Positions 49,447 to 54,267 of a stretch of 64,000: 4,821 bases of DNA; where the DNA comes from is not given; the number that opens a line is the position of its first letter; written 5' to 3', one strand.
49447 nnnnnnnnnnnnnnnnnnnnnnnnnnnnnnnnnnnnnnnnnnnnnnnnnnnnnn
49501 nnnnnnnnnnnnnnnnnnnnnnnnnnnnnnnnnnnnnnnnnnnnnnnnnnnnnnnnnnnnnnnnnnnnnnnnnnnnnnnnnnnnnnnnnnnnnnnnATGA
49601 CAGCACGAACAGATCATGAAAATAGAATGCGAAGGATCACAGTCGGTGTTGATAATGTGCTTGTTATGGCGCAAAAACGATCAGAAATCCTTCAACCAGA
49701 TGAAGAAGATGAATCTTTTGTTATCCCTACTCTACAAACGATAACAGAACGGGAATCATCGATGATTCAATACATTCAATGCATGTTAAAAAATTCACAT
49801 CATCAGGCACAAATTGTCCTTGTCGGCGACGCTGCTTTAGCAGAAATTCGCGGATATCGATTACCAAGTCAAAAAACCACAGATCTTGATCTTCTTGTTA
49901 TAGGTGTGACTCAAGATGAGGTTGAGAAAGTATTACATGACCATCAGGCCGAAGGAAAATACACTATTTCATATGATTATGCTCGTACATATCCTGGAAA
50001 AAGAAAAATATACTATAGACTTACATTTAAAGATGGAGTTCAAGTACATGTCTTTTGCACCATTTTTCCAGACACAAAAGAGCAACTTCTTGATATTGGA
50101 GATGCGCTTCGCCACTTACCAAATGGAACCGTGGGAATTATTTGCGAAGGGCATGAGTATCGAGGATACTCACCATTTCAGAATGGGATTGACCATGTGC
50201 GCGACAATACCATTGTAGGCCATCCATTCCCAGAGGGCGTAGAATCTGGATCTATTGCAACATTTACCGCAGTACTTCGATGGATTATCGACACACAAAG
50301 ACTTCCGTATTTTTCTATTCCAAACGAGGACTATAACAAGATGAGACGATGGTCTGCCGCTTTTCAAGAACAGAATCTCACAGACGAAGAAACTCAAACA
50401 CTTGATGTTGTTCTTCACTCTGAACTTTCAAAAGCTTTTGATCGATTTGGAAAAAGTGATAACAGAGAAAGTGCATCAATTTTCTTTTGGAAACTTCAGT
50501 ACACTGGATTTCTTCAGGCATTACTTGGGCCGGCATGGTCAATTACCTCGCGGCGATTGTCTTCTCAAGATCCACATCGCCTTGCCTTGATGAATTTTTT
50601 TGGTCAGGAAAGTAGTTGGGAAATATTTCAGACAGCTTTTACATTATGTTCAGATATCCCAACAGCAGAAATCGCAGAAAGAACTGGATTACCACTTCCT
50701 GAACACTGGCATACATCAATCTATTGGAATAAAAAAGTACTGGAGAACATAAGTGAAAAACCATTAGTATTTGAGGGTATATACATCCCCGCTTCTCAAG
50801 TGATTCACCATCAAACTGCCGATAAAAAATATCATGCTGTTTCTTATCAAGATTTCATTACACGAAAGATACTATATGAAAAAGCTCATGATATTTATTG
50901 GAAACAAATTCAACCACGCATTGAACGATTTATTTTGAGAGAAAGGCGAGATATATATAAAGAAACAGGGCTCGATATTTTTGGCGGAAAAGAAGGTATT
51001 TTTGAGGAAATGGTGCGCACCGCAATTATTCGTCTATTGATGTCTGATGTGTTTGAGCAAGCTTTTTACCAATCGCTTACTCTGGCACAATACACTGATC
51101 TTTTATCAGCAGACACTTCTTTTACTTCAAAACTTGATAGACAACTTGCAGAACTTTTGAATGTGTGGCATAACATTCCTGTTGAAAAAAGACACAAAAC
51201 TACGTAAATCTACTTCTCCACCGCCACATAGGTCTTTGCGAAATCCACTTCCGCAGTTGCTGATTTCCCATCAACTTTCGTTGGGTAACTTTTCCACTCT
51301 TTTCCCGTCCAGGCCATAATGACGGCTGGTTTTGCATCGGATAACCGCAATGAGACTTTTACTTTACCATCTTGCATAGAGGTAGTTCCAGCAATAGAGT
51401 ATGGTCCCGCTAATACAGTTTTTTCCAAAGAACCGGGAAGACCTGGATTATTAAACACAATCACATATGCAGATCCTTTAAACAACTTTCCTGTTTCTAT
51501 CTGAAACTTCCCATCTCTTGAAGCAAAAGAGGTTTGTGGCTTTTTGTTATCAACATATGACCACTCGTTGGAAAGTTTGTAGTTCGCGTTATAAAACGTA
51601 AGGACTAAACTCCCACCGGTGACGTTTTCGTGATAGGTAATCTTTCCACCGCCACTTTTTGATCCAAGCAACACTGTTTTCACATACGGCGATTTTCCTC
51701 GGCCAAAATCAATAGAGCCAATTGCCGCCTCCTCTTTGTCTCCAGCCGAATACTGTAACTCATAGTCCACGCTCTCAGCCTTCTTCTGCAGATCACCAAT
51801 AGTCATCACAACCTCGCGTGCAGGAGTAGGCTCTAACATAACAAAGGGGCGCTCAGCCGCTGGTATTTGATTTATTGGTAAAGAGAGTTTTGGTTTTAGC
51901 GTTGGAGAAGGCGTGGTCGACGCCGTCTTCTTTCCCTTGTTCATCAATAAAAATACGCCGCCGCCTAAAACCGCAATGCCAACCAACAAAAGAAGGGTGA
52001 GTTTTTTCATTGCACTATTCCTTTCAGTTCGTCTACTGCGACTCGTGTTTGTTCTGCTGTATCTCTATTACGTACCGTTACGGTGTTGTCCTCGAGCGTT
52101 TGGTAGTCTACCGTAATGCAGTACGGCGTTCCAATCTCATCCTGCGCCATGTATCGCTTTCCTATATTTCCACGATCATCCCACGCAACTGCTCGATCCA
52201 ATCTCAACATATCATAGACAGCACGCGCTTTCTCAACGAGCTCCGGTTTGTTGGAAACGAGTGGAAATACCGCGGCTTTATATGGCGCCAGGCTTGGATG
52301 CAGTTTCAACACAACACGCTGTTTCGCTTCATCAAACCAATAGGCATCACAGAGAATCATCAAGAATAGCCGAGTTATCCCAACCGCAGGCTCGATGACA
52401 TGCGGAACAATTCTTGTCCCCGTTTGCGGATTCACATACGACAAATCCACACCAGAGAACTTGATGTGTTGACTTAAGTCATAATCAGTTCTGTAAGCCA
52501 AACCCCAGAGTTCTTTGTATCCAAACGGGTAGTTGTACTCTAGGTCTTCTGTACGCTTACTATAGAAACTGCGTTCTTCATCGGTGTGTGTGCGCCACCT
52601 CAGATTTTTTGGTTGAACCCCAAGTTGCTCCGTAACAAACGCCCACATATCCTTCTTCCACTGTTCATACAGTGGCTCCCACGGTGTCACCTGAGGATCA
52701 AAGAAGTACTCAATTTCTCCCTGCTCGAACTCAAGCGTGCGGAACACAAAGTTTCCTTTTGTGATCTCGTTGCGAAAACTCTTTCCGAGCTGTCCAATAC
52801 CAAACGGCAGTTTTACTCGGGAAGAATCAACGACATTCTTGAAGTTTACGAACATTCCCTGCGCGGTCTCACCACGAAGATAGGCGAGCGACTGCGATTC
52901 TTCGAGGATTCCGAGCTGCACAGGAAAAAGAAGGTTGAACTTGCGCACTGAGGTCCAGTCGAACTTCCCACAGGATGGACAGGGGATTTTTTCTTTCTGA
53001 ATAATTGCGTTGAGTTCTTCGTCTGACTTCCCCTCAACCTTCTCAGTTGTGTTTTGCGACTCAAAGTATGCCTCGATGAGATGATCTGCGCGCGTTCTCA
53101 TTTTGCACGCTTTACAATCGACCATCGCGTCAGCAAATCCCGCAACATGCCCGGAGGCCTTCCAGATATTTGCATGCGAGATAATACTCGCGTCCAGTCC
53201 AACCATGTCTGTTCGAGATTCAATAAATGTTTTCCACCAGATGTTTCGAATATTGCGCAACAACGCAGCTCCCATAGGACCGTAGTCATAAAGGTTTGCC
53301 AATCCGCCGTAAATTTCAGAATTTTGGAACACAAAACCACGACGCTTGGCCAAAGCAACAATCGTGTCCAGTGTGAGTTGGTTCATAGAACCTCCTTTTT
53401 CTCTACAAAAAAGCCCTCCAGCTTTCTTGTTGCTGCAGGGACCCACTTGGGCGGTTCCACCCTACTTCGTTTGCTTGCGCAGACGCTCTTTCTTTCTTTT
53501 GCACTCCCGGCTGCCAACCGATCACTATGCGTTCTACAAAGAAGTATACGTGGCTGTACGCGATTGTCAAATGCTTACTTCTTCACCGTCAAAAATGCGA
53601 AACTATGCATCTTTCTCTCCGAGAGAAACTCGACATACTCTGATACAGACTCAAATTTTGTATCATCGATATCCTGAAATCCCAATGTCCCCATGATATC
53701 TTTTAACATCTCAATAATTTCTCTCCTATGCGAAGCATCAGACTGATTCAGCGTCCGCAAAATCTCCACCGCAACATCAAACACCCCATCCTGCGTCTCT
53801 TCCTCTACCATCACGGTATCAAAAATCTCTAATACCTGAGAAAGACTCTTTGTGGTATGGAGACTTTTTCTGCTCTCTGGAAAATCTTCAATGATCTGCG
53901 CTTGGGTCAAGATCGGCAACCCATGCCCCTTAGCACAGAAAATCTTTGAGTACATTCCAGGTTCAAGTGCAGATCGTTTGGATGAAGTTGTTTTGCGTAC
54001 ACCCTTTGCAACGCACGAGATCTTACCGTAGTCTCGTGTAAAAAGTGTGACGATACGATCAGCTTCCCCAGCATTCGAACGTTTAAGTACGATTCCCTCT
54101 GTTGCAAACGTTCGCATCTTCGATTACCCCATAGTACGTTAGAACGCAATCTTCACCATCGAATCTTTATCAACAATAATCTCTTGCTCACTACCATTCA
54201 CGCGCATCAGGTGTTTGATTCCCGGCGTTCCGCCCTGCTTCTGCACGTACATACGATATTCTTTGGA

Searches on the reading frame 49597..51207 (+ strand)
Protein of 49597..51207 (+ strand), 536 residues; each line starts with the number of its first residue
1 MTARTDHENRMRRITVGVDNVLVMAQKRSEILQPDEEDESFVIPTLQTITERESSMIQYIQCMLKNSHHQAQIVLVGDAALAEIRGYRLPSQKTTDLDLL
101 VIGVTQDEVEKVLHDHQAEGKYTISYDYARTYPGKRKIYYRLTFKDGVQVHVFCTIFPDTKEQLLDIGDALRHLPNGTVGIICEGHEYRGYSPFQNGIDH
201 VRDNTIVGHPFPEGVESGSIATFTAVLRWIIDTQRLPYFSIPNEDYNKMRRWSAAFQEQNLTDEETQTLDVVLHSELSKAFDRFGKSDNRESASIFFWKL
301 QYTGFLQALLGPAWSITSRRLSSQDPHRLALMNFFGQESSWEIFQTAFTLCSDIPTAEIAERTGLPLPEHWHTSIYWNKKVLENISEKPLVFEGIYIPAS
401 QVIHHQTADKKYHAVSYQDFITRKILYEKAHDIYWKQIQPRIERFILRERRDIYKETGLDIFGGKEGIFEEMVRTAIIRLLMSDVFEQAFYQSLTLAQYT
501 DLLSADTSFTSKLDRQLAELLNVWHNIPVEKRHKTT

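Call 3: search_protein_families(library=pfam, proteins=[window:49597-51207:+], max_evalue=1)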
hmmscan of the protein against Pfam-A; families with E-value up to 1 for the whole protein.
window:49597-51207:+ (536 aa): 0 families

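Call 4: search_protein_families(library=ncbifam, proteins=[window:49597-51207:+], max_evalue=1)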
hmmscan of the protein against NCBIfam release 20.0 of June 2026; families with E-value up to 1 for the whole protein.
window:49597-51207:+ (536 aa): 0 families

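Call 5: search_protein_families(library=padloc, proteins=[window:49597-51207:+], max_evalue=1)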
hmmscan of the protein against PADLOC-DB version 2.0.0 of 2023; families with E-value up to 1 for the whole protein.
window:49597-51207:+ (536 aa): 0 families

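Call 6: find_homologous_proteins(query=window:49597-51207:+, max_evalue=0.001)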
Query window:49597-51207:+ (536 aa): 2 proteins with E <= 0.001 among 8000 candidates.
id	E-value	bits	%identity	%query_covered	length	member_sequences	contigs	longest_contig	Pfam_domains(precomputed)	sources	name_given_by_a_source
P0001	0.0e+0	1235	100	100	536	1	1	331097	-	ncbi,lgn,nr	ncbi:MAG: hypothetical protein HZA34_01130 [Candidatus Pacebacteria bacterium]|nr:hypothetical prote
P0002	3.2e-260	883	73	97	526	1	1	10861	-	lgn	-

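Call 14: find_homologous_proteins(query=A1, max_evalue=0.001)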
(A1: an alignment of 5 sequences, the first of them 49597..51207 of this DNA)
Query A1 (5 sequences) (536 aa, profile of the alignment): 2 proteins with E <= 0.001 among 8000 candidates.
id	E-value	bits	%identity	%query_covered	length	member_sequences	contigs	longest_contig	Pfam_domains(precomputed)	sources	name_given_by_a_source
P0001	1.5e-241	821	100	100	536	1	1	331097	-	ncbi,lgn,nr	ncbi:MAG: hypothetical protein HZA34_01130 [Candidatus Pacebacteria bacterium]|nr:hypothetical prote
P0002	1.7e-240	817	73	97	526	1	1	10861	-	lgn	-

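Call 26: search_protein_representatives(protein=window:49597-51207:+)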
Query: 536 residues. Proteins with E-value up to 0.001 (for the whole library): 9; up to 1e-10: 4; up to 1e-30: 1. The best 9 are listed.
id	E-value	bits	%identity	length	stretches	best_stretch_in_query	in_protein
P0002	1.0e-260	882.5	73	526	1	11-532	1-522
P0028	4.3e-19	85.3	26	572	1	64-496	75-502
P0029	4.8e-15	71.9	27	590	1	70-450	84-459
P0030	3.6e-13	65.7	27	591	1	28-325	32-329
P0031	1.5e-10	57.1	26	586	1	73-451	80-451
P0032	4.0e-09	52.4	26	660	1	92-373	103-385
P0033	8.0e-09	51.4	23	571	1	72-396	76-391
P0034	1.3e-07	47.3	24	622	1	90-349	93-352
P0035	1.4e-07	47.3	23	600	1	73-399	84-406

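Call 32: search_solved_structures(query=A3, max_evalue=10, show_alignments=2)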
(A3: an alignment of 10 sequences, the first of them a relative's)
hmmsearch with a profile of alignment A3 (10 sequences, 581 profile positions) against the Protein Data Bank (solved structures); distinct sequences matched with E-value up to 10: 1.
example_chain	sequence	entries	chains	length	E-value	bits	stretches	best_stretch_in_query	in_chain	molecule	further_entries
9xbd_E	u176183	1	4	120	0.033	15.7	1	61-130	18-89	Nucleotidyltransferase domain-containing protein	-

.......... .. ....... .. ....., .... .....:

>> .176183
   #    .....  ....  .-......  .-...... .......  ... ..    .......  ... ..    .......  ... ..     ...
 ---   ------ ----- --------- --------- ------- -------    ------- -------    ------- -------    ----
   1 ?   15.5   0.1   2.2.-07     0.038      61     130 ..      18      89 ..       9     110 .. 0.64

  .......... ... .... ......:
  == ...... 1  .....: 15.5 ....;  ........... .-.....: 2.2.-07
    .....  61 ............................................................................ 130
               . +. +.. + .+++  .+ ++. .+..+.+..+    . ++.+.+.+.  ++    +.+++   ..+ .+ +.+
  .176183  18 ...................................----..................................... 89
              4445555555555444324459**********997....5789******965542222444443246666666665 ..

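Call 39: predict_structure(alignment_id=A3)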
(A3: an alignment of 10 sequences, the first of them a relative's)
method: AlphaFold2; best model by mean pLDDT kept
length: 536 residues; sequences in the alignment: 10
mean_pLDDT: 66.9   pTM: 0.61
mean pLDDT of the five models: 66.9, 65.9, 62.8, 58.9, 54.8
residues with pLDDT >= 90: 58; 70-90: 234; 50-70: 86; < 50: 158
segments of 3 or more residues with pLDDT < 50: 1-23, 25-38, 130-136, 391-433, 435-438, 442-466, 496-536
pLDDT, mean of each block of 10 residues (from residue 1): 27 30 45 41 81 90 91 88 80 75 88 88 74 56 87 78 73 72 85 78 68 69 77 70 71 78 86 85 71 79 83 84 72 75 89 89 89 92 70 35 30 35 45 48 47 38 46 70 70 50 37 46 42 35
secondary structure, 60 per line:
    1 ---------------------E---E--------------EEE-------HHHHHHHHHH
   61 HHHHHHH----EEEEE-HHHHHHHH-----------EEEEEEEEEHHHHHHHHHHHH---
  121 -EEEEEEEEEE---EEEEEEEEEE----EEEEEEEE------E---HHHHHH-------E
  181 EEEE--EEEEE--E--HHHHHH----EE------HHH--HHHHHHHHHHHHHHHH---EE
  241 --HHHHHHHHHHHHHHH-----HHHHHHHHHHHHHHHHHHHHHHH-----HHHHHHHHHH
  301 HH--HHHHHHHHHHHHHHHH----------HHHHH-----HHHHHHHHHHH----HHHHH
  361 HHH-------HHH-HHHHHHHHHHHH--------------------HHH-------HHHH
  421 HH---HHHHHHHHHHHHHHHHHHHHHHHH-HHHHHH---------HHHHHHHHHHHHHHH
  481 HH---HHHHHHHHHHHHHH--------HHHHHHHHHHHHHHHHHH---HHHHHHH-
elements in order: E41-43 H51-67 E72-76 H78-85 E97-105 H106-117 E122-131 E135-144 E149-156 H167-172 E180-184 E187-191 H197-202 H220-235 H243-257 H263-285 H291-302 H305-320 H331-335 H341-351 H356-363 H375-386 H417-422 H426-449 H451-456 H466-482 H486-499 H508-525 H529-535

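Call 74: search_protein_families(library=phrogs, proteins=[window:49597-51207:+], max_evalue=0.1)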
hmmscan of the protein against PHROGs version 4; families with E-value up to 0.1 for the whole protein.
window:49597-51207:+ (536 aa): 0 families

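Call 80: fold_search(model_id=the predicted structure, library=pdb)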
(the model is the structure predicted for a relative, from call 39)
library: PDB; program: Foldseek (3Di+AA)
matches with E <= 10: 654; with E <= 0.001: 13
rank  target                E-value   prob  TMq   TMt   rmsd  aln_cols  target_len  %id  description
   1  9kma                  1.7e-05  1.00  0.35  0.36  20.2       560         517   12  Crystal structure of the CCA-adding enzyme from Arabidopsis thaliana (released 2025-06-18)
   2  5hc9_A                1.8e-05  1.00  0.35  0.43  20.8       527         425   12  Thermotoga maritima CCA-adding enzyme complexed with tRNA_CCA (released 2016-04-27)
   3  3wfp_C                2.1e-05  1.00  0.34  0.42  16.6       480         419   12  tRNA processing enzyme (apo form 2) (released 2014-01-01)
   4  3h3a_B                2.5e-05  1.00  0.34  0.42  18.8       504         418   12  The complex structure of CCA-adding enzyme with CTP (released 2009-10-13)
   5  3h37_B                2.9e-05  1.00  0.37  0.45  20.0       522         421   11  The structure of CCA-adding enzyme apo form I (released 2009-10-13)
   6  3h3a_A                3.5e-05  1.00  0.34  0.43  18.6       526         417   11  The complex structure of CCA-adding enzyme with CTP (released 2009-10-13)
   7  5hc9_B                5.3e-05  1.00  0.35  0.44  20.4       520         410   11  Thermotoga maritima CCA-adding enzyme complexed with tRNA_CCA (released 2016-04-27)
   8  3wfq_G                5.6e-05  1.00  0.35  0.41  16.5       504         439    9  tRNA processing enzyme complex 1 (released 2014-01-01)
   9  3wfr_H                8.0e-05  1.00  0.31  0.35  16.8       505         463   11  tRNA processing enzyme complex 2 (released 2014-01-01)
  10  7cqz                  9.2e-05  1.00  0.28  0.42   6.9       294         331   16  crystal structure of mouse FAM46C (TENT5C) (released 2021-06-09)
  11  6w3i_A                1.3e-04  1.00  0.30  0.46   8.3       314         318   16  Crystal structure of a FAM46C mutant in complex with Plk4 (released 2020-05-06)
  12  6w38_A                6.3e-04  1.00  0.30  0.44   7.6       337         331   14  Crystal structure of the FAM46C/Plk4 complex (released 2020-05-06)
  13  8exf_A                7.9e-04  1.00  0.22  0.32  13.5       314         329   16  Crystal structure of human FAM46A-BCCIPa complex at 3.2 angstrom resolution (released 2023-03-15)
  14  2q66_A                3.5e-03  0.98  0.16  0.16  11.0       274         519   14  Structure of Yeast Poly(A) Polymerase with ATP and oligo(A) (released 2007-08-28)
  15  1fa0_A                5.4e-03  0.94  0.15  0.16  13.1       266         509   13  STRUCTURE OF YEAST POLY(A) POLYMERASE BOUND TO MANGANATE AND 3'-DATP (released 2000-08-30)
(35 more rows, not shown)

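Call 88: find_encoding_contigs(protein=P0032, flank=4000, max_places=1)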
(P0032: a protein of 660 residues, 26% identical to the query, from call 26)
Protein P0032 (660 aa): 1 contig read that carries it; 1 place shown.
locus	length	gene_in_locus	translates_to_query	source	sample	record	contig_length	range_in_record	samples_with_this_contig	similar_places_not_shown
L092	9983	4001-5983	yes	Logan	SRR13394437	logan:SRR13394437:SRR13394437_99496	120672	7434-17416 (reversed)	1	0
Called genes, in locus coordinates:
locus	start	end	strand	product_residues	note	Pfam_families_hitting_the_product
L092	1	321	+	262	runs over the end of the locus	PF00093:VWC (faint), PF05375:Pacifastin_I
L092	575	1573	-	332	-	-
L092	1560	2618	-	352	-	PF01717:Meth_synt_2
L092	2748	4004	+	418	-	PF00486:Trans_reg_C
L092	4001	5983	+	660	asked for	-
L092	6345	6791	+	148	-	-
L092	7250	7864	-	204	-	PF12728:HTH_17, PF13411:MerR_1 (weak), PF00376:MerR (faint), PF00293:NUDIX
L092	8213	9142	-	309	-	PF00294:PfkB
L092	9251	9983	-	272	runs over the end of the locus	-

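Call 89: find_encoding_contigs(protein=P0034, flank=4000, max_places=1)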
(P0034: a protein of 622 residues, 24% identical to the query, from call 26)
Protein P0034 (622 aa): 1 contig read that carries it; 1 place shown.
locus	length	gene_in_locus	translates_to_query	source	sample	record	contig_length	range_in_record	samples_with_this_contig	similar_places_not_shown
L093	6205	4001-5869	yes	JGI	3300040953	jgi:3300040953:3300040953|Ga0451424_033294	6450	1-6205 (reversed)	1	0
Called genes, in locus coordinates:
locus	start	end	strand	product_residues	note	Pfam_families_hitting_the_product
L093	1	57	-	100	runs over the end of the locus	?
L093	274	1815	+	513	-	PF10092:DUF2330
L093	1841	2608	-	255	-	PF01048:PNP_UDP_1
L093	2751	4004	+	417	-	PF00486:Trans_reg_C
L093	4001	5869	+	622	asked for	-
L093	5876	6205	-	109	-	?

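Call 99: find_related_loci(query=window:49597-51207:+, collection=viral_contigs, flank=3000)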
Query window:49597-51207:+ (536 aa) in viral_contigs; peptide patterns used: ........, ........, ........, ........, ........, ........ (x = any residue, [..] = any of these).
4 stretches matched a pattern, but none encodes a relative of the query by tblastn (E <= 1e-3).

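Call 100: search_dna_similar(query=window:49597-51207:+, collection=phages, mode=protein, max_evalue=0.001, max_rows=10)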
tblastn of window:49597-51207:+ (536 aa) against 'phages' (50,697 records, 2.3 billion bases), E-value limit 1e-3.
No match.

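Call 101: search_dna_similar(query=window:49597-51207:+, collection=plasmids, mode=protein, max_evalue=0.001, max_rows=10)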
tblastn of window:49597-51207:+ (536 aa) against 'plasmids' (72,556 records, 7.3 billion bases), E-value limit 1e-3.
No match.

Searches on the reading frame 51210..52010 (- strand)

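Call 3: search_protein_families(library=pfam, proteins=[window:51210-52010:-], max_evalue=1)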
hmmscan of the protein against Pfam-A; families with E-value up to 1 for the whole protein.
window:51210-52010:- (266 aa): 2 families
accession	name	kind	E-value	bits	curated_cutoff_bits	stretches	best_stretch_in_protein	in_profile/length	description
PF05481.17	Myco_19_kDa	-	0.0075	17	23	1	102-172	48-114/117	Mycobacterium 19 kDa lipoprotein antigen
PF17801.7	Melibiase_C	-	0.16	12.6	22.9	0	166-196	1-23/71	Alpha galactosidase C-terminal beta sandwich domain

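Call 4: search_protein_families(library=ncbifam, proteins=[window:51210-52010:-], max_evalue=1)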
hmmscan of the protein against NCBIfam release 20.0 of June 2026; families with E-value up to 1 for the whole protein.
window:51210-52010:- (266 aa): 1 family
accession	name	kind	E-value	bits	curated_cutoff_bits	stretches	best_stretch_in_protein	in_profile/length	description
NF000784.0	PRK00052.4-5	subfamily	0.017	14.3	409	1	122-167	85-129/298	prolipoprotein diacylglyceryl transferase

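Call 5: search_protein_families(library=padloc, proteins=[window:51210-52010:-], max_evalue=1)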
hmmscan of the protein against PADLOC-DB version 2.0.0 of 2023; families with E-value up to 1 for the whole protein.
window:51210-52010:- (266 aa): 0 families

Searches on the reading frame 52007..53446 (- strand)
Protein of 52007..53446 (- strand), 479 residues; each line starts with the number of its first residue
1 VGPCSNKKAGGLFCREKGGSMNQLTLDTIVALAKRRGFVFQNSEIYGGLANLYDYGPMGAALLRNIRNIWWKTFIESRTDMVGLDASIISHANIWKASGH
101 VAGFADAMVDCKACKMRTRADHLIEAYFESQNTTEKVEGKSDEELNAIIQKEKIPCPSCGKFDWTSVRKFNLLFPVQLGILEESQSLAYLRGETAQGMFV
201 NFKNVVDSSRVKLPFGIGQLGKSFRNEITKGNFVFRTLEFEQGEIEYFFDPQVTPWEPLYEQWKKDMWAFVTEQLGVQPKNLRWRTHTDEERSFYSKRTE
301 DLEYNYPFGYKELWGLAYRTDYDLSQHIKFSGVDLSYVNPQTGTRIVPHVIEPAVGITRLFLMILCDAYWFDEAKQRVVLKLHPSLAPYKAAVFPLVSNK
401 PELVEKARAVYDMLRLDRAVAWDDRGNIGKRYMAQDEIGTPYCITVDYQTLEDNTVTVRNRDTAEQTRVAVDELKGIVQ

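Call 75: search_protein_families(library=pfam, proteins=[window:52007-53446:-], max_evalue=0.001)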
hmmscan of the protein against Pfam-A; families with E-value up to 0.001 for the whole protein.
window:52007-53446:- (479 aa): 2 families
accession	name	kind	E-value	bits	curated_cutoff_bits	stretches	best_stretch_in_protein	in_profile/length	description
PF03129.25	HGTP_anticodon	-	2.1e-20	73.1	21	1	390-478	1-91/94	Anticodon binding domain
PF00587.30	tRNA-synt_2b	-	1.1e-05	26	29.3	1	188-365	11-176/179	tRNA synthetase class II core domain (G, H, P, S and T)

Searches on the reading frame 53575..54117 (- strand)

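Call 75: search_protein_families(library=pfam, proteins=[window:53575-54117:-], max_evalue=0.001)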
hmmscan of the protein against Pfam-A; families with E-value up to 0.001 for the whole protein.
window:53575-54117:- (180 aa): 1 family
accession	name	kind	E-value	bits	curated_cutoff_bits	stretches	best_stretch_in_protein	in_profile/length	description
PF11967.14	RecO_N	-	7e-24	84.1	27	1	1-78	1-79/80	Recombination protein O N terminal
